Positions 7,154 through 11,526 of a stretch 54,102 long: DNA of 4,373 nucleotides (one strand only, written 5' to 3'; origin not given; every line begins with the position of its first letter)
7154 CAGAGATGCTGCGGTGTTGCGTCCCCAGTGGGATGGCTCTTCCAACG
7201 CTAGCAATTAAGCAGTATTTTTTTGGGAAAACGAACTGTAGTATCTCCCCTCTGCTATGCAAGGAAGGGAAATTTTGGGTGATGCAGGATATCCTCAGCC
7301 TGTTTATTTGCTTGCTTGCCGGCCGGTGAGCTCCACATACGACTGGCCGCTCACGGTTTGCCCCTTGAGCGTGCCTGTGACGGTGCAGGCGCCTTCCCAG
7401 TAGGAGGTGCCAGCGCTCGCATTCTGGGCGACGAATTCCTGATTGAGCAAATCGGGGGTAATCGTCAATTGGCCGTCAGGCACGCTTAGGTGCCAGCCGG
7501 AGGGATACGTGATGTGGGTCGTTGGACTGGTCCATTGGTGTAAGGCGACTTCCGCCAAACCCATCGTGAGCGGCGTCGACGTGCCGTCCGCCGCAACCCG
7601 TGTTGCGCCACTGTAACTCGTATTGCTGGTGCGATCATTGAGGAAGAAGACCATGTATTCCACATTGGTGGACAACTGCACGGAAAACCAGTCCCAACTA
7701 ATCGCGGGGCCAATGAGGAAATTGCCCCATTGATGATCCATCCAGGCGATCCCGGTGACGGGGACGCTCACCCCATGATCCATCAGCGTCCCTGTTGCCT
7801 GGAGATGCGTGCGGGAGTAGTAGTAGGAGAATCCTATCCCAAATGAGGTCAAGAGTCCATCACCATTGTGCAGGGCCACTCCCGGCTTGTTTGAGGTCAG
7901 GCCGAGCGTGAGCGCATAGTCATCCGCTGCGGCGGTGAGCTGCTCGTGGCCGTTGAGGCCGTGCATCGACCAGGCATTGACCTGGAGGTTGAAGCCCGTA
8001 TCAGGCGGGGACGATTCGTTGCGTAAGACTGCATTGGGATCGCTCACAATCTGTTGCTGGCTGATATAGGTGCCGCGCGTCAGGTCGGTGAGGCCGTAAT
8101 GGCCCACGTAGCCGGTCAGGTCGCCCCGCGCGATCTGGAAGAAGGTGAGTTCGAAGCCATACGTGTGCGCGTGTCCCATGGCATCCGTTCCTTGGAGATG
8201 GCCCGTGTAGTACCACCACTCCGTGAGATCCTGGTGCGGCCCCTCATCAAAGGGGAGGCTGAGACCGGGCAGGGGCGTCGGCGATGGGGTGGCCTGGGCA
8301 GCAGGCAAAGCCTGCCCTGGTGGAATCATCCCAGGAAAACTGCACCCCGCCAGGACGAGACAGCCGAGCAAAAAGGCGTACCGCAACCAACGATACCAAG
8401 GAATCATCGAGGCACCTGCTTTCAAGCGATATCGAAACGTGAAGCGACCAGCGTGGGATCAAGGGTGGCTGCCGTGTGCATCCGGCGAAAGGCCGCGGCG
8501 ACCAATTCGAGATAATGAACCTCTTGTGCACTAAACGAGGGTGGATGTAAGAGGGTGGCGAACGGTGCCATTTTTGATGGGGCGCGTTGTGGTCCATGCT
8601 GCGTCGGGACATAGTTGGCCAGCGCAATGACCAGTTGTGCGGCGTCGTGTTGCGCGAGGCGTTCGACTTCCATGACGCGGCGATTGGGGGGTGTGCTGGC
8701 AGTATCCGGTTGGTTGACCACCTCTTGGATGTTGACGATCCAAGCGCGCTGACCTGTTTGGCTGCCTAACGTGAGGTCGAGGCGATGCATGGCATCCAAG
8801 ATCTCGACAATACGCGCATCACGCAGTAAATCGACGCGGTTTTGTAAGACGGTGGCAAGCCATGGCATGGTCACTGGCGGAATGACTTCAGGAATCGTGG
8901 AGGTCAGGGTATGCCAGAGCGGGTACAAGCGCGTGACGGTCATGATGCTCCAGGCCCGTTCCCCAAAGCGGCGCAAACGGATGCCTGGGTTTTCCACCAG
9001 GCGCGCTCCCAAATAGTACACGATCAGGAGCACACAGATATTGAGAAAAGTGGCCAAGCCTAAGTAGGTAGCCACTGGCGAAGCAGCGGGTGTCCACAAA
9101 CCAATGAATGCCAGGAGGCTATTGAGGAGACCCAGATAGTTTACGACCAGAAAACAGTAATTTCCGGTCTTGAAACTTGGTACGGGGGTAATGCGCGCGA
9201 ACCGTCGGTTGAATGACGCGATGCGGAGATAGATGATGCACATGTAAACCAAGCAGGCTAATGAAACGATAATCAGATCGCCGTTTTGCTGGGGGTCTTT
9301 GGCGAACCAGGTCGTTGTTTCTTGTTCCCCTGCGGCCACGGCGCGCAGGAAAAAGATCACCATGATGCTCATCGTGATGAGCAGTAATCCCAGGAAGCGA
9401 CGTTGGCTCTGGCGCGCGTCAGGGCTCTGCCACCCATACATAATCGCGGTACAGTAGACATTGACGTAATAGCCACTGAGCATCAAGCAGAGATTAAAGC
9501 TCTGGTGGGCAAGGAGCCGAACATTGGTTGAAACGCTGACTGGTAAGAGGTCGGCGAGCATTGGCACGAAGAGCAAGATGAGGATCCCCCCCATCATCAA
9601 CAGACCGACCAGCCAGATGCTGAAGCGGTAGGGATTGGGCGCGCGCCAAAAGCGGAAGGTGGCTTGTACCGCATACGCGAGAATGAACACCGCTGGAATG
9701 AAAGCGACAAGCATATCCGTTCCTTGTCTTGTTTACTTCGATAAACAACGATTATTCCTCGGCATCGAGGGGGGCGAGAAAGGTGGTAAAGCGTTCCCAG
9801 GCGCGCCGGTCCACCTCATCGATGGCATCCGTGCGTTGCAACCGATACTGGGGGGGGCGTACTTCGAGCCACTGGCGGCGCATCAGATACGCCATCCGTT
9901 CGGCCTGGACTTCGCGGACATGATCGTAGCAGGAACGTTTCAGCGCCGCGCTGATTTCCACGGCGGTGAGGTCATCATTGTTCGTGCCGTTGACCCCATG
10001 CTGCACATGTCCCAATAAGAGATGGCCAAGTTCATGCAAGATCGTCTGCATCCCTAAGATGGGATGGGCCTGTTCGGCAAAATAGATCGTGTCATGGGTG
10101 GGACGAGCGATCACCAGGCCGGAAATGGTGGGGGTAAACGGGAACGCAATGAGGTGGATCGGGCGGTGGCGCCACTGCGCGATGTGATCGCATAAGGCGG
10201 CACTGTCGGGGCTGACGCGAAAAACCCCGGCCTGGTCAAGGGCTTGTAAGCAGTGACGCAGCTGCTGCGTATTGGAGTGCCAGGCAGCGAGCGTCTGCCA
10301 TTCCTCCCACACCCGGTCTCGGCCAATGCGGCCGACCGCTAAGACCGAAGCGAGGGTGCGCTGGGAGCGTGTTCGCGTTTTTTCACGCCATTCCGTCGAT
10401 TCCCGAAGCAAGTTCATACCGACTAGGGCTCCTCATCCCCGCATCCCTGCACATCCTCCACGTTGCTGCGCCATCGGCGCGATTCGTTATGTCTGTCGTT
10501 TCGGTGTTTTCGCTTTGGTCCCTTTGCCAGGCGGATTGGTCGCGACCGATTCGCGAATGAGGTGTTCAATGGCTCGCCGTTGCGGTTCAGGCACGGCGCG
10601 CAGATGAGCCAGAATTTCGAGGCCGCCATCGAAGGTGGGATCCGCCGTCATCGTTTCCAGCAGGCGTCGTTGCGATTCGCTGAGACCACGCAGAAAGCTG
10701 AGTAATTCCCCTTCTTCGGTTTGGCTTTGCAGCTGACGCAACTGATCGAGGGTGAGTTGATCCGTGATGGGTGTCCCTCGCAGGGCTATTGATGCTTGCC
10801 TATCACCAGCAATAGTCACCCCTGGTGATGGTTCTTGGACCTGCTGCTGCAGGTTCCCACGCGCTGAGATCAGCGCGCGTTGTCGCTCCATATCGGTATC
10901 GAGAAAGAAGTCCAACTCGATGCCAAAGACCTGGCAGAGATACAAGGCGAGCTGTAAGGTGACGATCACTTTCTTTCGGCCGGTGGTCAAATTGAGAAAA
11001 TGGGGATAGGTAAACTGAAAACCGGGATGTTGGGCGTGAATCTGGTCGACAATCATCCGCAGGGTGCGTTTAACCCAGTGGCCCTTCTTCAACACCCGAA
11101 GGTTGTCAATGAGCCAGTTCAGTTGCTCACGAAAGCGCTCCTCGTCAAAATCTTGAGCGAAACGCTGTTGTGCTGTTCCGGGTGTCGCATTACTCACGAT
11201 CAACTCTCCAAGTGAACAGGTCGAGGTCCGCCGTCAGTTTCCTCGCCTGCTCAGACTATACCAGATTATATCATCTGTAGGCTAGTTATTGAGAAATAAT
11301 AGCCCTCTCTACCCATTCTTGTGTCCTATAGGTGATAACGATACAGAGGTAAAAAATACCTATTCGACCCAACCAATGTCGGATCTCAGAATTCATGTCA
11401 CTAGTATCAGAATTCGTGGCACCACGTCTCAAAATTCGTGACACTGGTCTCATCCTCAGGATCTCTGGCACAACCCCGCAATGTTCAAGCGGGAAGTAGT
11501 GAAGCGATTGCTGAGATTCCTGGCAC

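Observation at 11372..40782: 29.4-kb Tn7-like transposon with exact ends and a 5-bp target-site duplication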

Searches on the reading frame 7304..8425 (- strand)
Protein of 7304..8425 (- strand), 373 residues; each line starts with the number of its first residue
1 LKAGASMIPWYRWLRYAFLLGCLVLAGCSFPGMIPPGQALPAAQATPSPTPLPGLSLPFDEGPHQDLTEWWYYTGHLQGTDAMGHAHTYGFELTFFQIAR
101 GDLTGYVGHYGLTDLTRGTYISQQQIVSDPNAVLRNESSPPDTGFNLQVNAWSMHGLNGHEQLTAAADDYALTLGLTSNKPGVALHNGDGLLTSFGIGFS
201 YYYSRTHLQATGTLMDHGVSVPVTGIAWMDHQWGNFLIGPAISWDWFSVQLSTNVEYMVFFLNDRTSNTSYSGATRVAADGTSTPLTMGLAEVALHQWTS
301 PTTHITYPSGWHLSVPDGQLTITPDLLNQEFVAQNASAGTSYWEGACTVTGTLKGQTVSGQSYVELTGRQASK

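Call 20: search_protein_families(library=pfam, proteins=[window:7304-8425:-])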
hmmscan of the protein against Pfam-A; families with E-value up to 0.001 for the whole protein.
window:7304-8425:- (373 aa): 2 families
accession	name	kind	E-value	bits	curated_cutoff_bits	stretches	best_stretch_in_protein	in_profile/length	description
PF07143.17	CrtC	-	3.2e-31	109.7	22.5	1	68-235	1-168/168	CrtC N-terminal lipocalin domain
PF17186.10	Lipocalin_9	-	4e-29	101.8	26.2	1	243-368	7-130/131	Lipocalin-like domain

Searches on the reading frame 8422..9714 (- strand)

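Call 20: search_protein_families(library=pfam, proteins=[window:8422-9714:-])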
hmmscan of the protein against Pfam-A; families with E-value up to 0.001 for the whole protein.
window:8422-9714:- (430 aa): 1 family
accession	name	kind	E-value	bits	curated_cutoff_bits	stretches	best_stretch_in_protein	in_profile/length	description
PF20182.3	DUF6545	-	2.3e-06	28.5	24.4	1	258-410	7-135/136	Family of unknown function (DUF6545)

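Call 74: search_protein_families(library=padloc, proteins=[window:8422-9714:-], max_evalue=0.001)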
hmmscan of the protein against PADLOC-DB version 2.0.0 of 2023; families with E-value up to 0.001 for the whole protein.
window:8422-9714:- (430 aa): 0 families

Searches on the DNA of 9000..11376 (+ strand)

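Call 6: search_dna_similar(query=window:9000-11376:+, collection=ecoli_genomes, mode=near, max_rows=8)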
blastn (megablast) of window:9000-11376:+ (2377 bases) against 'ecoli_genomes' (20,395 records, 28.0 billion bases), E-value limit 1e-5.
No match.

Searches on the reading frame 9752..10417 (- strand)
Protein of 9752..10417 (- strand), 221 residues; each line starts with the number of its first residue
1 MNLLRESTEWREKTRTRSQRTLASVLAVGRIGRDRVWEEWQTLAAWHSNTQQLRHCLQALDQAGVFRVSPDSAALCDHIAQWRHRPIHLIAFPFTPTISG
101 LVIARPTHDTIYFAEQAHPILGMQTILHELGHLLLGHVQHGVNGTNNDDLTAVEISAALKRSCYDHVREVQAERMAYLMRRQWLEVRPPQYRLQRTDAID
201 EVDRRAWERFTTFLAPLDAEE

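Call 20: search_protein_families(library=pfam, proteins=[window:9752-10417:-])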
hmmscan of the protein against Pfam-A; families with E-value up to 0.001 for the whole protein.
window:9752-10417:- (221 aa): 1 family
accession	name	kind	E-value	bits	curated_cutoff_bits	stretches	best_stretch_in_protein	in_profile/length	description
PF06114.19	Peptidase_M78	-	0.00068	19.9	22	0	86-148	5-69/123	IrrE N-terminal-like domain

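Call 74: search_protein_families(library=padloc, proteins=[window:9752-10417:-], max_evalue=0.001)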
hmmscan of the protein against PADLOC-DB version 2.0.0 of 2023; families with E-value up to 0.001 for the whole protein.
window:9752-10417:- (221 aa): 0 families

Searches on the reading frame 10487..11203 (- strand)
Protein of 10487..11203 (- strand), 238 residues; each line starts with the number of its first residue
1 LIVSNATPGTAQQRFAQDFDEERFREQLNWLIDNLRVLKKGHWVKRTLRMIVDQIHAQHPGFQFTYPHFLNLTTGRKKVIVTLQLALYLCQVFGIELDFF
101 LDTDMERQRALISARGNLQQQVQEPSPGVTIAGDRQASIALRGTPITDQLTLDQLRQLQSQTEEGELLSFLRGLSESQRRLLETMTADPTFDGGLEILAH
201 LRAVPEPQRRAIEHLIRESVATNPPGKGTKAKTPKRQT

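Call 11: search_protein_families(library=pfam, proteins=[window:10487-11203:-])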
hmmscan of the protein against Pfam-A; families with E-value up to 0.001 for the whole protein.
window:10487-11203:- (238 aa): 1 family
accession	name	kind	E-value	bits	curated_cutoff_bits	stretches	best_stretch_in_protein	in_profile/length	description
PF24103.1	NT_N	-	0.00022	21.9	27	0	196-224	26-54/95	Neurotrophin 1 N-terminal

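Call 13: search_protein_families(library=ncbifam, proteins=[window:10487-11203:-], max_evalue=0.01)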
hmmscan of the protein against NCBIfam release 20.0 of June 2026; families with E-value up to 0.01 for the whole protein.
window:10487-11203:- (238 aa): 0 families

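Call 55: find_homologous_proteins(query=window:10487-11203:-, max_evalue=0.00001)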
Query window:10487-11203:- (238 aa): 1 proteins with E <= 0.00001 among 481 candidates.
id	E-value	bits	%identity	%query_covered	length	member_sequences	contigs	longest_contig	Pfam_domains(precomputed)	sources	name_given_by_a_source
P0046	2.7e-151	519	100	99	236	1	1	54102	-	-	-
